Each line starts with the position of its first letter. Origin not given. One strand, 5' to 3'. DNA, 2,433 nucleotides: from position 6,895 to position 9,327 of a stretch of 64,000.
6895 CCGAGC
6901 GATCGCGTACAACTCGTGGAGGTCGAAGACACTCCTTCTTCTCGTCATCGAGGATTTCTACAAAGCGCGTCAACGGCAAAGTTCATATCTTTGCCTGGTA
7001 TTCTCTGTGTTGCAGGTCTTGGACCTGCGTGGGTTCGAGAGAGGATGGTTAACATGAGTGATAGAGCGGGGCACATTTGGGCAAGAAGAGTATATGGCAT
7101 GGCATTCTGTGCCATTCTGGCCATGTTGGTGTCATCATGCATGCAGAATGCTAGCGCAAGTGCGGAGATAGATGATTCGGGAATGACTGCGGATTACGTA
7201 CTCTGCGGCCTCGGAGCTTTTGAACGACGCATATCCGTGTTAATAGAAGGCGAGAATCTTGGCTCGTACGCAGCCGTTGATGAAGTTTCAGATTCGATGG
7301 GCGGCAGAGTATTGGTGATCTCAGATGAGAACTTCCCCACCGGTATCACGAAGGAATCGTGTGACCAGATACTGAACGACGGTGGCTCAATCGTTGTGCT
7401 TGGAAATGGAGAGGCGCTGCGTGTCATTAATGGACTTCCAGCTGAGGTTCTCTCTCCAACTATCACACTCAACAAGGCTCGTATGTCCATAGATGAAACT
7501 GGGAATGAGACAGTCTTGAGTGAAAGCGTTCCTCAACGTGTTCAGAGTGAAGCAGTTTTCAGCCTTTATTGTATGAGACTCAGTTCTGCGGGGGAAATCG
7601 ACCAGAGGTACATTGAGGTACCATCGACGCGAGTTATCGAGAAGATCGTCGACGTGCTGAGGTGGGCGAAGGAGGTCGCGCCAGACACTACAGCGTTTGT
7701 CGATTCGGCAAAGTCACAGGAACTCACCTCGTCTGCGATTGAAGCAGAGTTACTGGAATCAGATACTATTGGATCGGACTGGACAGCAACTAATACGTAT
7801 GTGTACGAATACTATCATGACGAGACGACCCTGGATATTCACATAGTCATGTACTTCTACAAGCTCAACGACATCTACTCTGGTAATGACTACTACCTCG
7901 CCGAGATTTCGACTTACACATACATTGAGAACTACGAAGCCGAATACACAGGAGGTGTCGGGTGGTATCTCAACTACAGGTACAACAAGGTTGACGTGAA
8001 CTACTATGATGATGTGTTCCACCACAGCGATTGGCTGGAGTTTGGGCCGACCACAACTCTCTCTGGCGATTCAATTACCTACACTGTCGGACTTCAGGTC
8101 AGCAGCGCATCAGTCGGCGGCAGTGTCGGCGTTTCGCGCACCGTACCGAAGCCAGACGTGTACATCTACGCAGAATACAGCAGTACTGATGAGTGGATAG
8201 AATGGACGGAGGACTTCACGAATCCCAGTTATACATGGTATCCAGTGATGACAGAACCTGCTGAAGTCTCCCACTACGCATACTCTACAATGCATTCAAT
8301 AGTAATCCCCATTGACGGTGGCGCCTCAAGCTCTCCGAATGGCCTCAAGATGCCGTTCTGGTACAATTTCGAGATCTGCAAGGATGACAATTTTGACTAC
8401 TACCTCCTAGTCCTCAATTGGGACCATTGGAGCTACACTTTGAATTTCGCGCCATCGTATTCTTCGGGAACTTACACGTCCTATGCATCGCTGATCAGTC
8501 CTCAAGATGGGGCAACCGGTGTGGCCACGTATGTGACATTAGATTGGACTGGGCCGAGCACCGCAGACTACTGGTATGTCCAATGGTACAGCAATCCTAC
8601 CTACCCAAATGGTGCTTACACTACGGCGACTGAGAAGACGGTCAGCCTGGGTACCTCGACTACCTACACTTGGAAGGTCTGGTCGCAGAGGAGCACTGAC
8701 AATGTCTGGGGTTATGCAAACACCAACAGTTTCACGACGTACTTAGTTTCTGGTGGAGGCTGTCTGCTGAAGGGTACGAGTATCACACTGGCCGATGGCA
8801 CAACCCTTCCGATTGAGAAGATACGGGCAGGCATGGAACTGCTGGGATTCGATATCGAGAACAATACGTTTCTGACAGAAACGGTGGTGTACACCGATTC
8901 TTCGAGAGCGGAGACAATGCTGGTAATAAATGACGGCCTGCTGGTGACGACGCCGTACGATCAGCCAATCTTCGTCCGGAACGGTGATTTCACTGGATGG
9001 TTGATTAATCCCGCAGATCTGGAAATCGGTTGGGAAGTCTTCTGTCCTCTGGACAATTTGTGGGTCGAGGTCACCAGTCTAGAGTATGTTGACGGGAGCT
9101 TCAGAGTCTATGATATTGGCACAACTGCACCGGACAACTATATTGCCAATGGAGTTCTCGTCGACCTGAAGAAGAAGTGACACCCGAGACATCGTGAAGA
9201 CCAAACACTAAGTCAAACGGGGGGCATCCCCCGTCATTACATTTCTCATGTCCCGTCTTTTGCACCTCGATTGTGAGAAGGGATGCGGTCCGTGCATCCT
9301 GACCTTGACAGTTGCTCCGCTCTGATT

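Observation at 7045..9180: Secreted protein ending in a hedgehog/BIL-like Hint module with a GGG|C junction and no C-extein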

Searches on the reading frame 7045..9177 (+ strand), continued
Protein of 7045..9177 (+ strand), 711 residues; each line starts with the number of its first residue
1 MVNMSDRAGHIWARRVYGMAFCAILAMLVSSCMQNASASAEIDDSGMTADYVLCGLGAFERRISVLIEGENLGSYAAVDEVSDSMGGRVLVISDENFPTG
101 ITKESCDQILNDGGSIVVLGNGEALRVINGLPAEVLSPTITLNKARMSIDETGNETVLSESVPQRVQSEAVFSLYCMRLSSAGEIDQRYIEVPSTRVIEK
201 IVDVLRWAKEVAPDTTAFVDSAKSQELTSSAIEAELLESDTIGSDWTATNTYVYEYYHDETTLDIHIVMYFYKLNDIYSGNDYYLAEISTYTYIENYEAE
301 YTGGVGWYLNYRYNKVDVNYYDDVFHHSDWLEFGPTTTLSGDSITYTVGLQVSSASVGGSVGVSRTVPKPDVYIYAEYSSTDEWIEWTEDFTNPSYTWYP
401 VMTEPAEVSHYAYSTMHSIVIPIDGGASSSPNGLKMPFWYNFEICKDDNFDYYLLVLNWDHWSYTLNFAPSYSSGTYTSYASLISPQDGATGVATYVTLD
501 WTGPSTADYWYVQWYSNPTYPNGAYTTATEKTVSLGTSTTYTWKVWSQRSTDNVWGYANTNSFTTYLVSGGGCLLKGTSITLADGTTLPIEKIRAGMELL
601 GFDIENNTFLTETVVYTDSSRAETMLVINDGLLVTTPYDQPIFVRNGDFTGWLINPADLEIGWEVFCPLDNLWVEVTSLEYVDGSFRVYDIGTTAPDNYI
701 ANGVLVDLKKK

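Call 74: find_encoding_contigs(protein=P0086, flank=10000, max_places=1)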
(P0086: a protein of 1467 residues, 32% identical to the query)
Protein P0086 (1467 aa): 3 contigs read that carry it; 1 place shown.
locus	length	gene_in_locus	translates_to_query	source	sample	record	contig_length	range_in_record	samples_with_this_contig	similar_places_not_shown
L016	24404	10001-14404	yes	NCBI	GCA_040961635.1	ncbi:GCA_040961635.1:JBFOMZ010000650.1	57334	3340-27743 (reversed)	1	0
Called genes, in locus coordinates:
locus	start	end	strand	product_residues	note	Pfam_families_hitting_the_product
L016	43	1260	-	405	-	PF20706:GT4-conflict, PF00534:Glycos_transf_1, PF13692:Glyco_trans_1_4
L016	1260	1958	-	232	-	PF20706:GT4-conflict, PF00534:Glycos_transf_1, PF13692:Glyco_trans_1_4, PF13524:Glyco_trans_1_2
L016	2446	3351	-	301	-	PF13439:Glyco_transf_4 (weak), PF13579:Glyco_trans_4_4, PF00534:Glycos_transf_1, PF13692:Glyco_trans_1_4, PF13524:Glyco_trans_1_2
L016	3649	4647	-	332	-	PF04321:RmlD_sub_bind, PF01073:3Beta_HSD, PF01370:Epimerase, PF02719:Polysacc_synt_2, PF07993:NAD_binding_4 (faint), PF16363:GDP_Man_Dehyd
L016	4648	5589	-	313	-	PF01073:3Beta_HSD, PF01370:Epimerase, PF02719:Polysacc_synt_2 (weak), PF04321:RmlD_sub_bind, PF16363:GDP_Man_Dehyd, PF07993:NAD_binding_4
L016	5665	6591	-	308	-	PF00535:Glycos_transf_2, PF13641:Glyco_tranf_2_3 (weak)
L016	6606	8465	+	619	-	-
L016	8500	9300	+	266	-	PF12724:Flavodoxin_5 (faint), PF25160:LdpA_Fe-S-bd (faint), PF12837:Fer4_6 (weak), PF13237:Fer4_10 (weak), PF14697:Fer4_21 (weak), PF12838:Fer4_7, PF13187:Fer4_9 (weak), PF00037:Fer4 (weak), +2 more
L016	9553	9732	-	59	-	-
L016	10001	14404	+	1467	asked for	PF00801:PKD (weak), PF18911:PKD_4, PF22352:K319L-like_PKD (faint), PF18911:PKD_4, PF00801:PKD, PF18911:PKD_4, PF05203:Hom_end_hint (weak)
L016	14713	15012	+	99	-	-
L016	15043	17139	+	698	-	PF04389:Peptidase_M28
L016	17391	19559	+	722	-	-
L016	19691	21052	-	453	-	PF01266:DAO, PF01946:Thi4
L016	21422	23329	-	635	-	PF03415:Peptidase_C11, PF02369:Big_1 (faint), PF03174:CHB_HEX_C (faint), PF21471:Reelin_subrepeat-B (faint), PF02012:BNR (faint)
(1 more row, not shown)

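Call 92: search_protein_families(library=pfam, proteins=[P0116, P0043, P0032, P0105, P0144], max_evalue=0.001)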
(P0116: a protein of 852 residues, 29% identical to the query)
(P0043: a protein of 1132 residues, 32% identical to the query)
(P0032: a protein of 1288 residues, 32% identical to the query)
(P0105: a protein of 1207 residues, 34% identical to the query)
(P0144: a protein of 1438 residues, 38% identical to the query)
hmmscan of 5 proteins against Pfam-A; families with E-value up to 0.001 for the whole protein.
P0116 (852 aa): 8 families
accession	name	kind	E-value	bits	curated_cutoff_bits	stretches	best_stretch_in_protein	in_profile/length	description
PF07591.16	PT-HINT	-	3.4e-26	92.6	27.7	3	324-442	9-136/137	Pretoxin HINT domain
PF14890.11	Intein_splicing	-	1.7e-20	73.8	35.8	0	405-442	118-155/155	Intein splicing domain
PF01079.26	Hint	-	1.8e-18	67.3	29.7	1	305-399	9-116/213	Hint module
PF14623.11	Vint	-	3.3e-15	56.7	27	0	170-242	1-66/166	Hint-domain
PF05203.21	Hom_end_hint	-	1.1e-14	55.4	32.1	1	171-205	1-33/228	Hom_end-associated Hint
PF04280.21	Tim44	-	4.3e-14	53.3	29.6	1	527-667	5-146/147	Tim44-like domain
PF13403.11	Hint_2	-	6.1e-09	36.9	28.4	0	171-203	2-33/147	Hint domain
PF08517.17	AXH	-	6.5e-05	23.9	33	0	172-256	1-92/116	Ataxin-1 and HBP1 module (AXH)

P0043 (1132 aa): 12 families
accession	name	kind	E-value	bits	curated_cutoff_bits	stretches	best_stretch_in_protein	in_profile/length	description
PF07591.16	PT-HINT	-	3e-55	186.7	27.7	5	456-577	9-131/137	Pretoxin HINT domain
PF01079.26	Hint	-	5.7e-42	144.1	29.7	3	573-652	6-89/213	Hint module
PF14890.11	Intein_splicing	-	1.3e-32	113.1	35.8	1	615-714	33-155/155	Intein splicing domain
PF13403.11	Hint_2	-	6.5e-30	104.9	28.4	2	307-342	2-36/147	Hint domain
PF04280.21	Tim44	-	1.3e-25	90.6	29.6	2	787-927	4-146/147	Tim44-like domain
PF14623.11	Vint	-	1.4e-22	80.7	27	0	579-652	1-67/166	Hint-domain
PF05203.21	Hom_end_hint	-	3.2e-12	47.4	32.1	0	580-610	1-31/228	Hom_end-associated Hint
PF17820.7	PDZ_6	-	3.3e-10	40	27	0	247-274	13-39/54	PDZ domain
PF20260.4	PUA_4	-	1e-07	32.4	23.9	0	251-264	15-28/48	RNA methyltransferase PUA domain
PF23835.1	DUF7205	-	6.4e-06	26.4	27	0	250-348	12-106/128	Domain of unknown function (DUF7205)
PF13180.12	PDZ_2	-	0.00028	21.5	27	0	517-536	25-43/80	PDZ domain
PF17816.7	PDZ_4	-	0.00063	20.5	23.1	0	657-675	26-44/114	PDZ domain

P0032 (1288 aa): 7 families
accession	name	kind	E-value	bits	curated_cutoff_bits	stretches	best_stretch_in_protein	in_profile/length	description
PF08517.17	AXH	-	5.6e-40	136.9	33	3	39-135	1-109/116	Ataxin-1 and HBP1 module (AXH)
PF01079.26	Hint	-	3e-35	122.2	29.7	4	330-458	7-132/213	Hint module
PF05203.21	Hom_end_hint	-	7.8e-26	91.9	32.1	3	38-76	1-39/228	Hom_end-associated Hint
PF14623.11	Vint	-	2.3e-19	70.2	27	1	37-113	1-71/166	Hint-domain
PF14890.11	Intein_splicing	-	2.4e-14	53.9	35.8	1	345-485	3-155/155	Intein splicing domain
PF13403.11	Hint_2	-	9.5e-13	49.2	28.4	0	38-69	2-32/147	Hint domain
PF07591.16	PT-HINT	-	2.4e-10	41.2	27.7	1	190-334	1-130/137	Pretoxin HINT domain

P0105 (1207 aa): 7 families
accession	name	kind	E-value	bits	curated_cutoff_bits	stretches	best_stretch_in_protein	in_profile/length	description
PF01079.26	Hint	-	4.6e-24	85.6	29.7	3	948-1026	12-89/213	Hint module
PF07591.16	PT-HINT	-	5.9e-24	85.3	27.7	2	959-1085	5-137/137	Pretoxin HINT domain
PF08517.17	AXH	-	4.8e-23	82.3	33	1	432-538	1-113/116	Ataxin-1 and HBP1 module (AXH)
PF05203.21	Hom_end_hint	-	1.4e-20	74.8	32.1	3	776-806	1-31/228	Hom_end-associated Hint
PF14890.11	Intein_splicing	-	2.3e-16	60.4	35.8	1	442-576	76-154/155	Intein splicing domain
PF14623.11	Vint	-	9.5e-16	58.5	27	0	949-1033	2-74/166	Hint-domain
PF13403.11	Hint_2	-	2.9e-15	57.3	28.4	0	775-806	1-31/147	Hint domain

P0144 (1438 aa): 10 families
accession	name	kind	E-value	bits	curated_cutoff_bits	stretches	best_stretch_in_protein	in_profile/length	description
PF07591.16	PT-HINT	-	4.2e-36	124.7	27.7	2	1165-1279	5-132/137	Pretoxin HINT domain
PF05203.21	Hom_end_hint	-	3.8e-15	56.9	32.1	2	1155-1187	1-33/228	Hom_end-associated Hint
PF01079.26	Hint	-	8.9e-14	52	29.7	2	1151-1206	9-62/213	Hint module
PF14890.11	Intein_splicing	-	1.6e-13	51.2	35.8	0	1385-1418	122-155/155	Intein splicing domain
PF14623.11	Vint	-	1.7e-13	51.2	27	2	1154-1230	1-71/166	Hint-domain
PF17963.7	Big_9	-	3e-11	44.5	23.6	1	217-310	1-88/89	Bacterial Ig domain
PF13403.11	Hint_2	-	2.7e-09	38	28.4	0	1155-1192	2-38/147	Hint domain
PF17892.7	Cadherin_5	-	5.6e-07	29.8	26.5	1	248-310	32-95/98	Cadherin-like domain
PF08517.17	AXH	-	5.4e-05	24.1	33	0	1156-1204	1-48/116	Ataxin-1 and HBP1 module (AXH)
PF17161.10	DUF5123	-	0.00092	20.8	35.1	0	834-902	2-65/113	Domain of unknown function (DUF5123)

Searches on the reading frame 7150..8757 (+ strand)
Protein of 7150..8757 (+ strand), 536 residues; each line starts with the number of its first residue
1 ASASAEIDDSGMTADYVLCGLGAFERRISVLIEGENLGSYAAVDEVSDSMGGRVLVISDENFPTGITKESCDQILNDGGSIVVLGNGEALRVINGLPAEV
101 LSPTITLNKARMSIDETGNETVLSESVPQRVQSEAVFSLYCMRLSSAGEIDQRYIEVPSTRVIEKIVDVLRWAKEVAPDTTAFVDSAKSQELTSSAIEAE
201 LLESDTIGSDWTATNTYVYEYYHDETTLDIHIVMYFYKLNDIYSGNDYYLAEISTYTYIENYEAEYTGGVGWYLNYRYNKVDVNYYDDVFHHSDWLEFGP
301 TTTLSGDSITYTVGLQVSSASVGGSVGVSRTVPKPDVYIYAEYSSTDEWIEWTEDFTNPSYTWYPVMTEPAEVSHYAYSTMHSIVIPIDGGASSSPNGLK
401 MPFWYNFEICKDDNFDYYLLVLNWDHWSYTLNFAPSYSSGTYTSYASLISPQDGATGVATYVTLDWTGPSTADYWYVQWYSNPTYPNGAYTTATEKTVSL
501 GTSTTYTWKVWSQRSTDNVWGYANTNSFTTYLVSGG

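Call 80: predict_structure(alignment_id=A4)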
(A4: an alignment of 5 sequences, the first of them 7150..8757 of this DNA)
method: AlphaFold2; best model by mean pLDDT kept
length: 536 residues; sequences in the alignment: 5
mean_pLDDT: 36.9   pTM: 0.32
mean pLDDT of the five models: 36.9, 35.9, 35.5, 31.3, 31.2
residues with pLDDT >= 90: 0; 70-90: 40; 50-70: 71; < 50: 425
segments of 3 or more residues with pLDDT < 50: 1-11, 95-139, 141-154, 177-472, 474-511, 518-536
pLDDT, mean of each block of 10 residues (from residue 1): 35 72 72 78 68 73 67 68 63 47 25 24 24 38 39 50 63 56 28 25 37 39 37 39 36 28 23 21 23 23 23 23 25 22 22 23 21 21 21 22 20 32 35 23 21 23 36 46 32 39 36 48 30 25
secondary structure, 60 per line:
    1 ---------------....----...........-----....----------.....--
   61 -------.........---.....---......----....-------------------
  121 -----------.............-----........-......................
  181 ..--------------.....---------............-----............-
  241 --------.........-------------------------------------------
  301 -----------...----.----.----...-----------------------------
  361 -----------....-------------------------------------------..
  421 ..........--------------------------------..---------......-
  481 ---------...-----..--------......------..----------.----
elements in order: E16-19 H24-34 E40-43 E54-58 H68-76 E80-84 H88-93 H98-101 E132-144 E150-157 H159-182 H197-201 E211-222 E228-239 E249-257 E312-314 E329-331 H372-375 E419-430 E474-479 E490-492 E508-513
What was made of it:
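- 7165..8751 (+): Cargo region (residues 41-569), fold unknown, Tyr/Trp-rich. The AF2 model is unusable at pLDDT 37 (call 80).
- Tried and rejected: Cargo structure prediction (residues 36-571, 5 sequences): failed at pLDDT 37 (call 80).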
